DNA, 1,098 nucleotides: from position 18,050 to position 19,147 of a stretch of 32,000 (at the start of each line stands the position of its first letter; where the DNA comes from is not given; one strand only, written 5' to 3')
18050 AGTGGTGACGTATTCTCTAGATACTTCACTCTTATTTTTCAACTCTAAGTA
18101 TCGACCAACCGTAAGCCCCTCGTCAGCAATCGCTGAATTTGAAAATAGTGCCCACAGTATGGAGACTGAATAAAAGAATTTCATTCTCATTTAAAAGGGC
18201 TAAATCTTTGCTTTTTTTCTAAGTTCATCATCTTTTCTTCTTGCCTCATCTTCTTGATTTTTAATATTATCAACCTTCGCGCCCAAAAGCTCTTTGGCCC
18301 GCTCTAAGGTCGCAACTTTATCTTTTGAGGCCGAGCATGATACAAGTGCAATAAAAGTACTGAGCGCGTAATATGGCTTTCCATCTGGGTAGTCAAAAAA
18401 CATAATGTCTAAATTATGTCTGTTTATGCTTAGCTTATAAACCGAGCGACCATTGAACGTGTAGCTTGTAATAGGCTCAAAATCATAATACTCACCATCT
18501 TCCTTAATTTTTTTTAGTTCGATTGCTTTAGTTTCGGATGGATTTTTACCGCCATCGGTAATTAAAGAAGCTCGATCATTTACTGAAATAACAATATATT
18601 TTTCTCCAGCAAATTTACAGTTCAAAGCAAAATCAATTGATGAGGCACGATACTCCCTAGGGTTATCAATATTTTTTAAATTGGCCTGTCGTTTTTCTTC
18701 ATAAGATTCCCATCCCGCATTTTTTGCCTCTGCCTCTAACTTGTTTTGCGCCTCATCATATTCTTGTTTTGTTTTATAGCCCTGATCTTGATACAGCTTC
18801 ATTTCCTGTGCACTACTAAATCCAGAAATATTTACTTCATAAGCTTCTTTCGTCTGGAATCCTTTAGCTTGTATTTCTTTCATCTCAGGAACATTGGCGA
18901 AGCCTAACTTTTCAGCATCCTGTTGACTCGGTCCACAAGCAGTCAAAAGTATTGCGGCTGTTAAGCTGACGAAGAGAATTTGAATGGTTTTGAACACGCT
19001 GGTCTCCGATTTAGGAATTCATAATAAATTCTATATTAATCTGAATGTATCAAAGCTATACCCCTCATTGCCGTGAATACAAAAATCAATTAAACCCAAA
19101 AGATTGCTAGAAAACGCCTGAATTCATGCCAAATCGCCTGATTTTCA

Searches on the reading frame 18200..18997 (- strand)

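Call 14: search_protein_families(library=ncbifam, proteins=[window:18200-18997:-], max_evalue=0.001)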
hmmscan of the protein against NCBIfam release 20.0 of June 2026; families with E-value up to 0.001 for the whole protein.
window:18200-18997:- (265 aa): 1 family
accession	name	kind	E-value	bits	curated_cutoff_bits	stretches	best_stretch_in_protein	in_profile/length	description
NF040528.1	SP_0198_lipo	equivalog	0.00059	19.8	100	0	4-110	2-100/144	SP_0198 family lipoprotein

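Call 47: search_protein_families(library=pfam, proteins=[window:18200-18994:-], max_evalue=0.01)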
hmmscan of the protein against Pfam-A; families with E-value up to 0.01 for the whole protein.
window:18200-18994:- (264 aa): 0 families

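Call 60: search_protein_families(library=padloc, proteins=[window:18200-18994:-], max_evalue=0.001)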
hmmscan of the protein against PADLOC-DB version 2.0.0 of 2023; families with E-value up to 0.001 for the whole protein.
window:18200-18994:- (264 aa): 0 families
